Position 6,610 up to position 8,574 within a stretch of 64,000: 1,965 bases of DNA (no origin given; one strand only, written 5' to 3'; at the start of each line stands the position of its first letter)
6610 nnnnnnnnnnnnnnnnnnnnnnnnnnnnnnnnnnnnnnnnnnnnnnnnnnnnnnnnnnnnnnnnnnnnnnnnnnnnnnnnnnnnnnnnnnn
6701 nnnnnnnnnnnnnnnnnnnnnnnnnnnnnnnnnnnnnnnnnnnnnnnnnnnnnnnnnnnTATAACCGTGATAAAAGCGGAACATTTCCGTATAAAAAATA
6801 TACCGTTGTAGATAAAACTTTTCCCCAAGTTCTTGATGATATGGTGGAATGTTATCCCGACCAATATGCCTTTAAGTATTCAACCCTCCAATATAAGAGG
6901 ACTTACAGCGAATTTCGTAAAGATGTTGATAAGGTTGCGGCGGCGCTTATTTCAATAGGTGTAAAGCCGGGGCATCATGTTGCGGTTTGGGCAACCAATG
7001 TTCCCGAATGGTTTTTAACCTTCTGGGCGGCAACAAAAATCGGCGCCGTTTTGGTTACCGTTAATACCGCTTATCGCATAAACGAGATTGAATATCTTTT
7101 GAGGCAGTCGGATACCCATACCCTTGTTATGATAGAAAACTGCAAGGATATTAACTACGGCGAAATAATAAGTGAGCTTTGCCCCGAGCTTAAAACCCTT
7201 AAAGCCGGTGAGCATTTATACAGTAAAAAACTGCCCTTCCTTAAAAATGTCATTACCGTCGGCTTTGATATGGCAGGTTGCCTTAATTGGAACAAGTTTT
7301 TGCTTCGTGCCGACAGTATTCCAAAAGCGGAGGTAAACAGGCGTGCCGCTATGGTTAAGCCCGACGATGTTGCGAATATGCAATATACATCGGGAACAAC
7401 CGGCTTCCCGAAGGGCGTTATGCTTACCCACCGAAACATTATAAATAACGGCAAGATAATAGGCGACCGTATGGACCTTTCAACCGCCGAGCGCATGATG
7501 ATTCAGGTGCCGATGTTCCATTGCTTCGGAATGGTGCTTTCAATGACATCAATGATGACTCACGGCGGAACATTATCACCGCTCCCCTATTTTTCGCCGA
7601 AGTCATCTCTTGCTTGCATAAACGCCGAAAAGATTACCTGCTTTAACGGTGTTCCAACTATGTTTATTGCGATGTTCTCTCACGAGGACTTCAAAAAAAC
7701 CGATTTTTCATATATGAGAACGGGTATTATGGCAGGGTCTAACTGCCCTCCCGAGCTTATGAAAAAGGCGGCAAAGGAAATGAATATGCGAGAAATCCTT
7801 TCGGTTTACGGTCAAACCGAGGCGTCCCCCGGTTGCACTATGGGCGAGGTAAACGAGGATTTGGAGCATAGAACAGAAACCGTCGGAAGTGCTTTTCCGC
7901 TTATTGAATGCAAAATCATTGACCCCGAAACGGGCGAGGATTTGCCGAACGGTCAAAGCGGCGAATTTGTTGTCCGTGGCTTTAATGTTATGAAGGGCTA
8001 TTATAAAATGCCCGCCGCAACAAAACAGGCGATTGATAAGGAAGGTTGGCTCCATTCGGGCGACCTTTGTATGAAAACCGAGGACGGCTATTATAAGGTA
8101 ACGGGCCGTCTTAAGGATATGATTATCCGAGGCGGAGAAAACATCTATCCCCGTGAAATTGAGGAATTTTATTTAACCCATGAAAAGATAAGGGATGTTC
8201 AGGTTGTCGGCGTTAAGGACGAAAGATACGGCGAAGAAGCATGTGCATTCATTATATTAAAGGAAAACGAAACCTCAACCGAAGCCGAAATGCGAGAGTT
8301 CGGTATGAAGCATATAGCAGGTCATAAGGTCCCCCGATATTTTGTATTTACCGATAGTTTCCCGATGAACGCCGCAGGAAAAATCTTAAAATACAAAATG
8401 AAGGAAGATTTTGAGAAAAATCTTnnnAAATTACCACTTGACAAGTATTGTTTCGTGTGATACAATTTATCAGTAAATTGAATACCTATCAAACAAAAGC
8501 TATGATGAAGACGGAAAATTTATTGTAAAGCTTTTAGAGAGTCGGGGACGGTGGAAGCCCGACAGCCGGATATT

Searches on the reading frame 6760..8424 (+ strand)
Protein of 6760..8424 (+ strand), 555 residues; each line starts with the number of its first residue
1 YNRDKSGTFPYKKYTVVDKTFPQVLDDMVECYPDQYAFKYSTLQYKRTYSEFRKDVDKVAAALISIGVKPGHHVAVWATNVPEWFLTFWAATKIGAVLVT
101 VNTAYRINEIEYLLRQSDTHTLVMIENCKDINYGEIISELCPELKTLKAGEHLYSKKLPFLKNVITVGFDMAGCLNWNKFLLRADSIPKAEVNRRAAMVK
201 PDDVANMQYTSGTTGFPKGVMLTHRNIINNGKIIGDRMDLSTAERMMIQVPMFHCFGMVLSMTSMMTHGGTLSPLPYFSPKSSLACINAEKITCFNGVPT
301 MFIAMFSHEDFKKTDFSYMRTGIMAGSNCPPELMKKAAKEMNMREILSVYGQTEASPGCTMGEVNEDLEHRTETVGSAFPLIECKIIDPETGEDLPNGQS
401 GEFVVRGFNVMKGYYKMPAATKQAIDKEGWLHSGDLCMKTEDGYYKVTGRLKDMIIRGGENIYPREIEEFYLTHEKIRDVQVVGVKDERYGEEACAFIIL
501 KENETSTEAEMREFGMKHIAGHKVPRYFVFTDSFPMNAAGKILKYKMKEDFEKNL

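Call 58: search_solved_structures(query=window:6760-8424:+, max_evalue=1e-40, show_alignments=0)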
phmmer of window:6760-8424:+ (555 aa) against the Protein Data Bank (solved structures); distinct sequences matched with E-value up to 1e-40: 61 (the best 60 are shown).
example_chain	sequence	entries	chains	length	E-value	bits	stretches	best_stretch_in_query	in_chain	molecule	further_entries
8weu_A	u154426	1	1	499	5.5e-74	252.6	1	199-551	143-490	Fatty-acyl-CoA synthase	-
8wev_A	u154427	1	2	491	6.4e-74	252.4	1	199-550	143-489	Feruloyl-CoA Synthetase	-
3a9u_A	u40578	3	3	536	3.1e-64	220.5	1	48-550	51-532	4-coumarate--CoA ligase | 4-coumarate:CoA ligase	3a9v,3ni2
6mfy_A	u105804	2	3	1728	1.7e-63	218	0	190-545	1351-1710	Linear gramicidin synthase subunit A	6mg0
9be3_A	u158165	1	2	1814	2.2e-63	217.6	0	190-545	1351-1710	Linear gramicidin synthase subunit A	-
9be4_A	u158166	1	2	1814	2.2e-63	217.6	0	190-545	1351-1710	Linear gramicidin synthase subunit A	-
6mfz_A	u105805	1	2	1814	2.2e-63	217.6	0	190-545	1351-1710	Linear gramicidin synthase subunit A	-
9meh_A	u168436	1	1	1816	2.3e-63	217.6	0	190-545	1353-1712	Linear gramicidin synthase subunit A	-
5u95_A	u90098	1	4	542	3.9e-62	213.5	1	48-548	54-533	4-coumarate--CoA ligase 2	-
5bsw_A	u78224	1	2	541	6.4e-62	212.8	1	48-548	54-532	4-coumarate--CoA ligase 2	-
5bsm_A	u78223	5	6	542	7.4e-62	212.6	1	48-548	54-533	4-coumarate--CoA ligase 2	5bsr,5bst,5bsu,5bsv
3r44_A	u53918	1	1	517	2.3e-60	207.7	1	184-552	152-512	fatty acyl CoA synthetase FADD13 (FATTY-ACYL-CoA SYNTHETASE)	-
5ie0_A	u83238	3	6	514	1e-59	205.5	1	20-548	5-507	Oxalate--CoA ligase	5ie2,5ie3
3tsy_A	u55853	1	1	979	2e-59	204.6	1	173-548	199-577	Fusion Protein 4-coumarate--CoA ligase 1, Resveratrol synthase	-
4gxr_A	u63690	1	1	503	2.6e-58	200.9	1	201-551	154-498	Malonyl CoA synthetase, Benzoate-CoA ligase Chimeric protein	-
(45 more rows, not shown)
